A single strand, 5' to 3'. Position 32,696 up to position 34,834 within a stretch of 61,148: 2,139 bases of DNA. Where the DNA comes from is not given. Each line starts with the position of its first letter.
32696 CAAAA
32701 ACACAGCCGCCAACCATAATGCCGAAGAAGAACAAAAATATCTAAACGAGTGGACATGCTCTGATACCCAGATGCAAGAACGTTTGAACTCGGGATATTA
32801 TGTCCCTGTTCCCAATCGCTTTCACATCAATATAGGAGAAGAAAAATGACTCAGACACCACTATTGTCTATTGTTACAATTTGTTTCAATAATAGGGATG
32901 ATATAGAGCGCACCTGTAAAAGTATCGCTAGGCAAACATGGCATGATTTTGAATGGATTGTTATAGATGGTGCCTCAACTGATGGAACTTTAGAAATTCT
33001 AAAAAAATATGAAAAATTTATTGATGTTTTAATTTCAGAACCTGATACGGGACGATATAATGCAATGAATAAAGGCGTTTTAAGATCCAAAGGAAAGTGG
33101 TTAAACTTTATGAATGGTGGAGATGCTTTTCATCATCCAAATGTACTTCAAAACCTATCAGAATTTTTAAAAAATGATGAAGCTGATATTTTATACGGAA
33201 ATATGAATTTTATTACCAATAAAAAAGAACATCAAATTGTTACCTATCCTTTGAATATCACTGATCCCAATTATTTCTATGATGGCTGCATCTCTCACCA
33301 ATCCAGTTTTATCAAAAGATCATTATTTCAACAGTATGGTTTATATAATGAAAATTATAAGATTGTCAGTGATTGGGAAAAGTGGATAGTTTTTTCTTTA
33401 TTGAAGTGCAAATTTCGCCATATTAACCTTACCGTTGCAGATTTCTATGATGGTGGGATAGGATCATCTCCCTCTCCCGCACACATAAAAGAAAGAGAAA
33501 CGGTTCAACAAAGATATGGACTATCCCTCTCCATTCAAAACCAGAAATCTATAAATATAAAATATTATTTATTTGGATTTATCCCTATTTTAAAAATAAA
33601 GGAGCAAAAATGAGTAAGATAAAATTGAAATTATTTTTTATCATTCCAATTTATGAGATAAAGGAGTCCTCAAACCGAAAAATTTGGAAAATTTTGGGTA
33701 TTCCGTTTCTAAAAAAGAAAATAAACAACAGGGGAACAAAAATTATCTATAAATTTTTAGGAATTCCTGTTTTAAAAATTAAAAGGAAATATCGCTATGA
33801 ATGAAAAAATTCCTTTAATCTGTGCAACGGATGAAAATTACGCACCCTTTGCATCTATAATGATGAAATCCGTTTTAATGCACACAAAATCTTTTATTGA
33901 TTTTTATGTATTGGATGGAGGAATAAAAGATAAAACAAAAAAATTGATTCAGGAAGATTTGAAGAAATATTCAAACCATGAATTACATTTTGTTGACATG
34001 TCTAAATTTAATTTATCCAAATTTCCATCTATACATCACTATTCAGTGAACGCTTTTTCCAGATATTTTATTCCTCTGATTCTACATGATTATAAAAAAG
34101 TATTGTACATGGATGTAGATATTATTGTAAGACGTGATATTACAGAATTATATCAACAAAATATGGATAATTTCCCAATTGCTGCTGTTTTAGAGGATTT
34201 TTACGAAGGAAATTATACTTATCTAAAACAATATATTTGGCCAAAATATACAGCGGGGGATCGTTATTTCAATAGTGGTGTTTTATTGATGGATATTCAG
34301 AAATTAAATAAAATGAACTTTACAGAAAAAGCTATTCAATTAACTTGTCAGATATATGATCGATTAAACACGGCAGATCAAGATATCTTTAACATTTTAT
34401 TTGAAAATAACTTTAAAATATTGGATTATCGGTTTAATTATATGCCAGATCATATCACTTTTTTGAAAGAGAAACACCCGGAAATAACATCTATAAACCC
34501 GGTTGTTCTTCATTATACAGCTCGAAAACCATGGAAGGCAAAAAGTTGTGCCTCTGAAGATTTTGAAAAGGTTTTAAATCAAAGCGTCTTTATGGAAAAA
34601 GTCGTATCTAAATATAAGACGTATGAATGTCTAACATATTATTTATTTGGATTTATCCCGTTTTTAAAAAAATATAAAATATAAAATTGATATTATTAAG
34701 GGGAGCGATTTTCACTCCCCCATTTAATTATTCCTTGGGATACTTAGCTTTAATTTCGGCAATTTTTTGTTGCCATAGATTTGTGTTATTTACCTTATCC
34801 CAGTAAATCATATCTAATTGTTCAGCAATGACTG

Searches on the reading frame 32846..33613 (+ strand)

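Call 28: search_protein_families(library=pfam, proteins=[window:32846-33613:+], max_evalue=0.001)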
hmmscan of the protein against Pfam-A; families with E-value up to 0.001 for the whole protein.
window:32846-33613:+ (255 aa): 3 families
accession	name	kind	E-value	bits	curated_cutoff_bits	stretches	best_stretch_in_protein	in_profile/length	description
PF00535.33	Glycos_transf_2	-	1.4e-23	84.1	23.3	1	8-129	1-124/168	Glycosyl transferase family 2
PF10111.15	Glyco_tranf_2_2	-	0.00033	20.7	27.3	0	10-113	2-117/276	Glycosyltransferase like family 2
PF13641.12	Glyco_tranf_2_3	-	0.00049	20.6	27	1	7-117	3-120/230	Glycosyltransferase like family 2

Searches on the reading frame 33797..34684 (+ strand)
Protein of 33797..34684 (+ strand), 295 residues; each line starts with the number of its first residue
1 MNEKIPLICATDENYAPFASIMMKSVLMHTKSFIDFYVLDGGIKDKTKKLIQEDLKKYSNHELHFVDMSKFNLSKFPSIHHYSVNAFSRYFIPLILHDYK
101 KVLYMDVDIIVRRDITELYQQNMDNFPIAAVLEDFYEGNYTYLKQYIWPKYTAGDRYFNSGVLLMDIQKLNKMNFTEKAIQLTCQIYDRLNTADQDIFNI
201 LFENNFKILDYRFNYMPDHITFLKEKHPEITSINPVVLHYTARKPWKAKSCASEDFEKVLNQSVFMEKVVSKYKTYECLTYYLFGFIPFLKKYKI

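Call 28: search_protein_families(library=pfam, proteins=[window:33797-34684:+], max_evalue=0.001)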
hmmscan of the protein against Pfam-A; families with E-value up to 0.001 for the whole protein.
window:33797-34684:+ (295 aa): 2 families
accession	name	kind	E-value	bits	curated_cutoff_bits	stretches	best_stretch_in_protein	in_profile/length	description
PF01501.26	Glyco_transf_8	-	2.9e-47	161.8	24.3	1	7-248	2-251/253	Glycosyl transferase family 8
PF18404.7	Glyco_transf_24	-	8e-14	52.1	25.7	1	10-201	7-204/268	Glucosyltransferase 24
